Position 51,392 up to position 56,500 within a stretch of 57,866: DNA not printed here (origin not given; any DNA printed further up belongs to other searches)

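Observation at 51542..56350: Single 1602-aa polypeptide combining an exonuclease, a RecQ SF2 helicase and a UvrD SF1 helicase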

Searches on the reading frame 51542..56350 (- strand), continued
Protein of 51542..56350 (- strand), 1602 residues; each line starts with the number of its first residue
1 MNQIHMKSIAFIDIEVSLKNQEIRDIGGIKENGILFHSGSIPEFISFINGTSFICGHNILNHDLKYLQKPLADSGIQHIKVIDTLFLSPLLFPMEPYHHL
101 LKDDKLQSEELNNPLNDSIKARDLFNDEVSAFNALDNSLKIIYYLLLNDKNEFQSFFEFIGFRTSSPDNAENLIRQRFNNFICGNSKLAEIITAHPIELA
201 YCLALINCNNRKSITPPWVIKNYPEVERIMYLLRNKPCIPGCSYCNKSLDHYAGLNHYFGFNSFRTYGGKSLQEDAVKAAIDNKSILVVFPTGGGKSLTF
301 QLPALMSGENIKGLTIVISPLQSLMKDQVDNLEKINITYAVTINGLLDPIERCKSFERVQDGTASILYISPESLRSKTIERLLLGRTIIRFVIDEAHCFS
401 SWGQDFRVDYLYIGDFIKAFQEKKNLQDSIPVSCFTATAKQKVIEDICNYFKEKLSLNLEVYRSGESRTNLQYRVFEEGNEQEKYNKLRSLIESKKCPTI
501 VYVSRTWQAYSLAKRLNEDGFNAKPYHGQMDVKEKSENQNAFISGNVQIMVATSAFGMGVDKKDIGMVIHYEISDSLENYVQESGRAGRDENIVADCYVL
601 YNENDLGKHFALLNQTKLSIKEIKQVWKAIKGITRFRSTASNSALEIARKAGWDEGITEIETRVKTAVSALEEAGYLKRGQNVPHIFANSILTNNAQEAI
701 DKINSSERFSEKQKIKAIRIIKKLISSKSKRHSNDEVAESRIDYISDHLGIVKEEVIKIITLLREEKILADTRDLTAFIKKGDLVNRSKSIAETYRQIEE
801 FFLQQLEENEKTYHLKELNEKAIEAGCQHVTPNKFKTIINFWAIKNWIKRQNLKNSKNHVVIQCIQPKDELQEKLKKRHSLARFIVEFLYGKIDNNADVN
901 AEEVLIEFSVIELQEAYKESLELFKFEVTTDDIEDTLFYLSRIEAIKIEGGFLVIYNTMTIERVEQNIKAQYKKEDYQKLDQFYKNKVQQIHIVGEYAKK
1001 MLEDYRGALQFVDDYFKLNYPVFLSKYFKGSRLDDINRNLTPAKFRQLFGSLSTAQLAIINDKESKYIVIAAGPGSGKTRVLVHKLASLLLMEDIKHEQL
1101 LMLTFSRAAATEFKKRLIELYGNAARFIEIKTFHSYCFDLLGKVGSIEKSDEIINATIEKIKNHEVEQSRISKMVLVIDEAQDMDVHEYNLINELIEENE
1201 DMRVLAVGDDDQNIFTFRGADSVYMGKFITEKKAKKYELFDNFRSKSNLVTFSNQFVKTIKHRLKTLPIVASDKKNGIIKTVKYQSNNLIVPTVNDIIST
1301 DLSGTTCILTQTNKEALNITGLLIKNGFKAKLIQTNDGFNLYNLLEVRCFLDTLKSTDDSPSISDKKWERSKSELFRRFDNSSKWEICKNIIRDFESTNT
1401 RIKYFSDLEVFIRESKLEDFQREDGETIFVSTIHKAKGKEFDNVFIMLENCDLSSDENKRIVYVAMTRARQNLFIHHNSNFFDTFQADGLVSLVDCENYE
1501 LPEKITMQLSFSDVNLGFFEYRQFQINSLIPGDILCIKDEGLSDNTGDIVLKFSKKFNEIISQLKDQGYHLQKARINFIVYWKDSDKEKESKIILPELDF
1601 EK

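Call 25: find_encoding_contigs(protein=P0031, flank=10000, max_places=2)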
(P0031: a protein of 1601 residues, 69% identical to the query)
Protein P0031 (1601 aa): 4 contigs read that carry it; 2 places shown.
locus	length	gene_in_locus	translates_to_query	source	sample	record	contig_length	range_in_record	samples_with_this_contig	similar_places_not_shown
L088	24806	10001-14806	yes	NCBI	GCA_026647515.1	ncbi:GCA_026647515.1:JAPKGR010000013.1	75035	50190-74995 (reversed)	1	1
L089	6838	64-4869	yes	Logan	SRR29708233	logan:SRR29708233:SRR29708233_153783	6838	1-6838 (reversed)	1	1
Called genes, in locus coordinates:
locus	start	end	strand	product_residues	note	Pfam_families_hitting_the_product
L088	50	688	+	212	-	-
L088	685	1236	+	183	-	PF28043:KwaA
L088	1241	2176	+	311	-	PF16162:KwaB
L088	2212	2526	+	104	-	-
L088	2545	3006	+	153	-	-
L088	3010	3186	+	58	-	-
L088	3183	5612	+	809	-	PF02463:SMC_N, PF13304:AAA_21 (faint)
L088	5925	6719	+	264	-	PF01381:HTH_3, PF12844:HTH_19, PF13560:HTH_31 (weak), PF13274:SocA_Panacea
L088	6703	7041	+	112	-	-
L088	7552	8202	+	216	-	PF13310:Virulence_RhuM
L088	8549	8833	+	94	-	PF01909:NTP_transf_2, PF18765:Polbeta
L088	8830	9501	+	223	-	PF01934:HepT-like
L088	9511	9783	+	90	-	PF01541:GIY-YIG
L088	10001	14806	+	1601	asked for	PF00270:DEAD, PF04851:ResIII (weak), PF00271:Helicase_C, PF00580:UvrD-helicase, PF13245:AAA_19, PF00580:UvrD-helicase, PF13361:UvrD_C, PF13538:UvrD_C_2, +4 more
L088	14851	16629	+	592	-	PF08439:Peptidase_M3_N, PF01432:Peptidase_M3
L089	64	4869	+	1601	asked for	PF00270:DEAD, PF04851:ResIII (weak), PF00271:Helicase_C, PF00580:UvrD-helicase, PF13245:AAA_19, PF00580:UvrD-helicase, PF13361:UvrD_C, PF13538:UvrD_C_2, +4 more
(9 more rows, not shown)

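Call 44: search_protein_families(library=pfam, alignment_id=A3, max_evalue=0.0001)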
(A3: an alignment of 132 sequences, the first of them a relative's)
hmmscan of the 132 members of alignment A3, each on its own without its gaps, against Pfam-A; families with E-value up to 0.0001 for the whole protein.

A. member 1, L001:1700-2476:+ (259 aa): 0 families

B. families by the number of members that match (of 132 scanned): 200 families (the first 25 are shown)
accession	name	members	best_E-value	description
PF13424.12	TPR_12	5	5.3e-76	Tetratricopeptide repeat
PF07719.23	TPR_2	5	8.5e-37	Tetratricopeptide repeat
PF13391.12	HNH_2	5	3.1e-14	HNH endonuclease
PF01934.22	HepT-like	3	4.8e-21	Ribonuclease HepT-like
PF00633.29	HHH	3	5e-08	Helix-hairpin-helix motif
PF13174.12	TPR_6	3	2.1e-05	Tetratricopeptide repeat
PF07971.18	Glyco_hydro_92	2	5.8e-146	Glycosyl hydrolase family 92 catalytic domain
PF02646.22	RmuC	2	3.2e-100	RmuC family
PF17678.7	Glyco_hydro_92N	2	4.7e-70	Glycosyl hydrolase family 92 N-terminal domain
PF13374.12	TPR_10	2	1.1e-48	Tetratricopeptide repeat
PF13537.11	GATase_7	2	3.7e-46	Glutamine amidotransferase domain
PF13522.11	GATase_6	2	2.4e-43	Glutamine amidotransferase domain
PF00515.34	TPR_1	2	7.2e-40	Tetratricopeptide repeat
PF00107.32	ADH_zinc_N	2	1.4e-28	Zinc-binding dehydrogenase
PF12826.13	HHH_2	2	7.2e-28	Helix-hairpin-helix motif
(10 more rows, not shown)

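Call 46: search_protein_families(library=padloc, alignment_id=A3, max_evalue=1e-10)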
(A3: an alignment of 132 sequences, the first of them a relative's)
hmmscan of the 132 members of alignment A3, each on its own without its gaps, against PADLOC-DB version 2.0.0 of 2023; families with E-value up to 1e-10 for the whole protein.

A. member 1, L001:1700-2476:+ (259 aa): 0 families

B. families by the number of members that match (of 132 scanned): 153 families (the first 25 are shown)
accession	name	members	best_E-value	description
PDLC04132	HNH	5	3.5e-27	-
PDLC03546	HNH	5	1.4e-17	Type II restriction enzyme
PDLC04920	PDC-S13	2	8.8e-114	-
PDLC04841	PDC-S04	2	9.1e-32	-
PDLC04905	PDC-S09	2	1.6e-31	-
PDLC04134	mad2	2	3e-22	mads_2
PDLC04902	PDC-S09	2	4e-20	-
PDLC04906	PDC-S09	2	9.3e-20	-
PDLC04904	PDC-S09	2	7.6e-17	-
PDLC05014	PDC-S41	1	9.9e-289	-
PDLC02943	RT_III-A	1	6.1e-141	-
PDLC02942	RT_III-A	1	1.8e-106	-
PDLC03963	SoFic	1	5.8e-105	-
PDLC02946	RT_III-A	1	2.7e-103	-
PDLC02945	RT_III-A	1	8.6e-95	-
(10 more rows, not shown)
